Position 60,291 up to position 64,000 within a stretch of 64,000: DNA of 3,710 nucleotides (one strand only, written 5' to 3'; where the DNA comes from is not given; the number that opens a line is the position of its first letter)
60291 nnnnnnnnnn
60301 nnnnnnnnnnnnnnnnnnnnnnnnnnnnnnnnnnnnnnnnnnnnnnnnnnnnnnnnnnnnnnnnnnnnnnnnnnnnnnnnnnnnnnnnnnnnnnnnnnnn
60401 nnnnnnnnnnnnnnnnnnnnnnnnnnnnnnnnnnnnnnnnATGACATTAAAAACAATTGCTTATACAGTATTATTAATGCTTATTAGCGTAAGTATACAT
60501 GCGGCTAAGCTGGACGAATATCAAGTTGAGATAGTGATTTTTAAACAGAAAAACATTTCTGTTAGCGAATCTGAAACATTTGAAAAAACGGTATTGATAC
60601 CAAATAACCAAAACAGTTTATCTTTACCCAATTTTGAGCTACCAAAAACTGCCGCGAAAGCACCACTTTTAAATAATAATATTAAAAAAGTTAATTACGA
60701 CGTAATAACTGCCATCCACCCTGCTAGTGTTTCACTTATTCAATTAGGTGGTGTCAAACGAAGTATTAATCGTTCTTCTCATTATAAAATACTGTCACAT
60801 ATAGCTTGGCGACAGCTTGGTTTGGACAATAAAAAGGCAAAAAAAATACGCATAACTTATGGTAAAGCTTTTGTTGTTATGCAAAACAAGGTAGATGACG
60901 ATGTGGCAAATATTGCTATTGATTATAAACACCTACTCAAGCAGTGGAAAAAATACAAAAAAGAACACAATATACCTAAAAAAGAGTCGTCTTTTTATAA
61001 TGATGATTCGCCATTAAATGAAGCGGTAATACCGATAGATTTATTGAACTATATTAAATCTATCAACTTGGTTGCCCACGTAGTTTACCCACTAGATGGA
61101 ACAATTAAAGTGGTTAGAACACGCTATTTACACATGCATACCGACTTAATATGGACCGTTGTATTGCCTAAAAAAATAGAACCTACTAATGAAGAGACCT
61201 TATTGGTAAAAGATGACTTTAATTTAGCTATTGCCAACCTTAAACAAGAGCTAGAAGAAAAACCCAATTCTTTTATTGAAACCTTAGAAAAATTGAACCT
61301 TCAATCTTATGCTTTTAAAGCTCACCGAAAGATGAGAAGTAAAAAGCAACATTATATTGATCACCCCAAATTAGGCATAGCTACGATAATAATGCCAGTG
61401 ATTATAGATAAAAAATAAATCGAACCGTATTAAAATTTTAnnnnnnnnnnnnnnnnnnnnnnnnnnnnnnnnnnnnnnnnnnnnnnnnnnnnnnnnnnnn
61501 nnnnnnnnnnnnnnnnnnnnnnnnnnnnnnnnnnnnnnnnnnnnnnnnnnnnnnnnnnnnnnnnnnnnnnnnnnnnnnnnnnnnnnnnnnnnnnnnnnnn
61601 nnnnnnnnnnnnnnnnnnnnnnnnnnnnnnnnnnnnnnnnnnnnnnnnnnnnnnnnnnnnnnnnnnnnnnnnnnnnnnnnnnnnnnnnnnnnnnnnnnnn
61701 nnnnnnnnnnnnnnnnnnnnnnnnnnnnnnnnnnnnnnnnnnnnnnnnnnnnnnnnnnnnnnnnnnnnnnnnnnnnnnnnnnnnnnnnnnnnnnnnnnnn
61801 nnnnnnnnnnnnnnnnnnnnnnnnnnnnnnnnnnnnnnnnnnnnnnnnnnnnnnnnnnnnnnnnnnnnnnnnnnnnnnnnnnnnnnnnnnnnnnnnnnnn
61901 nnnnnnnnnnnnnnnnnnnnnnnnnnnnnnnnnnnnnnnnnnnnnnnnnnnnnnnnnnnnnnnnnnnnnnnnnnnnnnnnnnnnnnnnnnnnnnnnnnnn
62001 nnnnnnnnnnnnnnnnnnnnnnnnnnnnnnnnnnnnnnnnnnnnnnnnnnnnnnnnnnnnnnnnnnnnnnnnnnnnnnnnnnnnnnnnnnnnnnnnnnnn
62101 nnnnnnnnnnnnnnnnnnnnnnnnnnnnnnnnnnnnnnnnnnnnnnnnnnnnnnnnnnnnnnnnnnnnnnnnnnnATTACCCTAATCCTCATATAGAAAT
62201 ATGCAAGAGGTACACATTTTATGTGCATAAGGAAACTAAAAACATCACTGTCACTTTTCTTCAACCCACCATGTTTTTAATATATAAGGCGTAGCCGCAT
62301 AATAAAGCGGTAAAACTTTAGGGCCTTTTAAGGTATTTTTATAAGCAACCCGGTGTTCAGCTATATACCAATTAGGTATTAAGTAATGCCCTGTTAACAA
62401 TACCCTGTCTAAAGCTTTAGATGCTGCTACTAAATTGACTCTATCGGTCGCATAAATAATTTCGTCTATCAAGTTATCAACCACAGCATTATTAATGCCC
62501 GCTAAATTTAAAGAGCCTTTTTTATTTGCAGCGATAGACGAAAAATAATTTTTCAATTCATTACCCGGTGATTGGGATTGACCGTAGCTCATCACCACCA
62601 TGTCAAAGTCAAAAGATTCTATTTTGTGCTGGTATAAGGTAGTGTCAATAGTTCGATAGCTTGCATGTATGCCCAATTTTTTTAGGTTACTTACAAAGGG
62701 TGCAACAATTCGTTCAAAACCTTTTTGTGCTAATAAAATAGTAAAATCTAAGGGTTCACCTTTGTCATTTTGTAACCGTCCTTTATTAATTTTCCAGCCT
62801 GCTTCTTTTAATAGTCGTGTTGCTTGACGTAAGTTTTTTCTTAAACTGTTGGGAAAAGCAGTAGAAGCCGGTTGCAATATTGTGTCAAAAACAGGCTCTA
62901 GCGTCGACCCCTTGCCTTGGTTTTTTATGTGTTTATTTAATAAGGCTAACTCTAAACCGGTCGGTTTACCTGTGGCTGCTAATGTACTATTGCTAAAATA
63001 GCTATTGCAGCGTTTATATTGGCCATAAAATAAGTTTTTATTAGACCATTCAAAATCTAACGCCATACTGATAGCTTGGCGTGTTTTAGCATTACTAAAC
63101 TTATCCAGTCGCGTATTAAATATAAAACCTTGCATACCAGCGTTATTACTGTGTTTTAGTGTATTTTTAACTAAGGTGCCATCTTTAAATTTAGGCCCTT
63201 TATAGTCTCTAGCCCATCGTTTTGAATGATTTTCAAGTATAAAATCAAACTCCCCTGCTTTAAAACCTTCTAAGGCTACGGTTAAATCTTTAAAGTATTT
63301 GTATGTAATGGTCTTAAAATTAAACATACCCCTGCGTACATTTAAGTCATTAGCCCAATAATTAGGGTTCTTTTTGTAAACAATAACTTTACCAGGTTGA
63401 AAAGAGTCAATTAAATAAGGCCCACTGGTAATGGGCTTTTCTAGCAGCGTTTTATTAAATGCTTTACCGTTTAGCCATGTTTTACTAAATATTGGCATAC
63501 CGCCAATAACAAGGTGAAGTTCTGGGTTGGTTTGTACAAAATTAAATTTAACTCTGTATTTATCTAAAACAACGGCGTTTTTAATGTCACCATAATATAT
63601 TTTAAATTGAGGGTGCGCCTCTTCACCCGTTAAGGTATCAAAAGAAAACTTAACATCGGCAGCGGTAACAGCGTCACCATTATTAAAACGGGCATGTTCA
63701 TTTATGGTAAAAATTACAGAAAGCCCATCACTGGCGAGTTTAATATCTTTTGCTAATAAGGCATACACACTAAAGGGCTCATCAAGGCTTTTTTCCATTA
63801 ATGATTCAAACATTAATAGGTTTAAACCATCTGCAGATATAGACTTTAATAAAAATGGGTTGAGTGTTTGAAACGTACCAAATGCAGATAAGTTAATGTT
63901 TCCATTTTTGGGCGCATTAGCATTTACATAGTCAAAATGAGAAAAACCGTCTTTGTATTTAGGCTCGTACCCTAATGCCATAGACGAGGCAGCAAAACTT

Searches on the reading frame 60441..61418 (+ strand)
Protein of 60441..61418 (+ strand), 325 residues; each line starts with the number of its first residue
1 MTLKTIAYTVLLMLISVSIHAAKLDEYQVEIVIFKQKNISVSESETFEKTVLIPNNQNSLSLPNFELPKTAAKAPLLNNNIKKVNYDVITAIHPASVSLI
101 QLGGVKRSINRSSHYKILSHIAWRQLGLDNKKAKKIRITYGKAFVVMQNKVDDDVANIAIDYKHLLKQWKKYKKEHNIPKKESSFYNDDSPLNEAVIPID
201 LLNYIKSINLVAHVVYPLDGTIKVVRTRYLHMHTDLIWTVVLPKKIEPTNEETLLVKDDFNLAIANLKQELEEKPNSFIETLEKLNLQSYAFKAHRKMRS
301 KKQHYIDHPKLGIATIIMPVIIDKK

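Call 27: search_protein_families(library=pfam, proteins=[window:60441-61418:+], max_evalue=0.01)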
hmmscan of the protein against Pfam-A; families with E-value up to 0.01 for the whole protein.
window:60441-61418:+ (325 aa): 1 family
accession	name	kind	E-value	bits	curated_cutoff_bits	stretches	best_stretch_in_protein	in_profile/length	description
PF10972.13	CsiV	-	5.8e-30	105.4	27.4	1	9-317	4-227/230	Peptidoglycan-binding protein, CsiV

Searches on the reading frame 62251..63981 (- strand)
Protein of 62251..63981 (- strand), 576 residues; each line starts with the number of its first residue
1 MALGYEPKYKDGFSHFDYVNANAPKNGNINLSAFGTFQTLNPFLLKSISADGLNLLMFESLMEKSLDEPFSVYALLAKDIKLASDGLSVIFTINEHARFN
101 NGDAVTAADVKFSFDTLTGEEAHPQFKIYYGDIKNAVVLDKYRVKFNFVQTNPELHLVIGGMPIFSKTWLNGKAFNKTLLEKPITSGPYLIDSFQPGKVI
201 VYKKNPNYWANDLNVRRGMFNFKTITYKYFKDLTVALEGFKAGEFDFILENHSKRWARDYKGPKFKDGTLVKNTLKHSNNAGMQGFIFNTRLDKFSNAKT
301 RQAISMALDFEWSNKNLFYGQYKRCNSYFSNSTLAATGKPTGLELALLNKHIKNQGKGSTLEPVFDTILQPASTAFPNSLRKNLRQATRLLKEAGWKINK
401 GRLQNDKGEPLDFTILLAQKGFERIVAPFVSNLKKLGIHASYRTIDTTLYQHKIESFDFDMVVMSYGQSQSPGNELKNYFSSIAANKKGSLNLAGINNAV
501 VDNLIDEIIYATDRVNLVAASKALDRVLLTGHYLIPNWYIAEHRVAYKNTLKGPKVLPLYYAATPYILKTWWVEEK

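Call 33: search_protein_families(library=ncbifam, proteins=[window:62251-63981:-], max_evalue=0.001)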
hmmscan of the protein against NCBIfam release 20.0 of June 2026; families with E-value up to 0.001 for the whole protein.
window:62251-63981:- (576 aa): 9 families
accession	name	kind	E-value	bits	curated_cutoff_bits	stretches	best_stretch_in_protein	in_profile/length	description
TIGR02294.1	nickel_nikA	equivalog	1.7e-27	96.1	393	2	57-333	35-301/501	nickel ABC transporter substrate-binding protein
NF045468.1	Opp5A_nikA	equivalog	1e-24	86.9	600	2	57-332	44-292/488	nickel ABC transporter substrate-binding protein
TIGR04028.1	SBP_KPN_01854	hypoth_equivalog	5.6e-16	58.2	468.5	2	76-335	48-307/509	TIGR04028 family ABC transporter substrate-binding protein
NF045467.1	Opp4A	equivalog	6.8e-15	54.3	650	1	23-335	31-354/556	oligopeptide ABC transporter substrate-binding protein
NF047575.1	opine_bind_CntA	exception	6.7e-14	51.3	800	1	37-332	47-333/535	staphylopine-dependent metal ABC transporter substrate-binding lipoprotein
NF011942.0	PRK15413.1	equivalog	1e-08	34.4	594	1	35-309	36-294/512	glutathione ABC transporter substrate-binding protein GsiB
NF011684.0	PRK15104.1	equivalog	3.4e-06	26.1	947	0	38-132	50-143/543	oligopeptide ABC transporter substrate-binding protein OppA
NF011689.0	PRK15109.1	equivalog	1.2e-05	24.2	560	1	106-328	119-342/547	ABC transporter substrate-binding protein SapA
NF043077.1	MMSYN1_0169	equivalog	0.00035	19.1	650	1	172-236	306-364/896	oligopeptide ABC transporter substrate-binding protein OppA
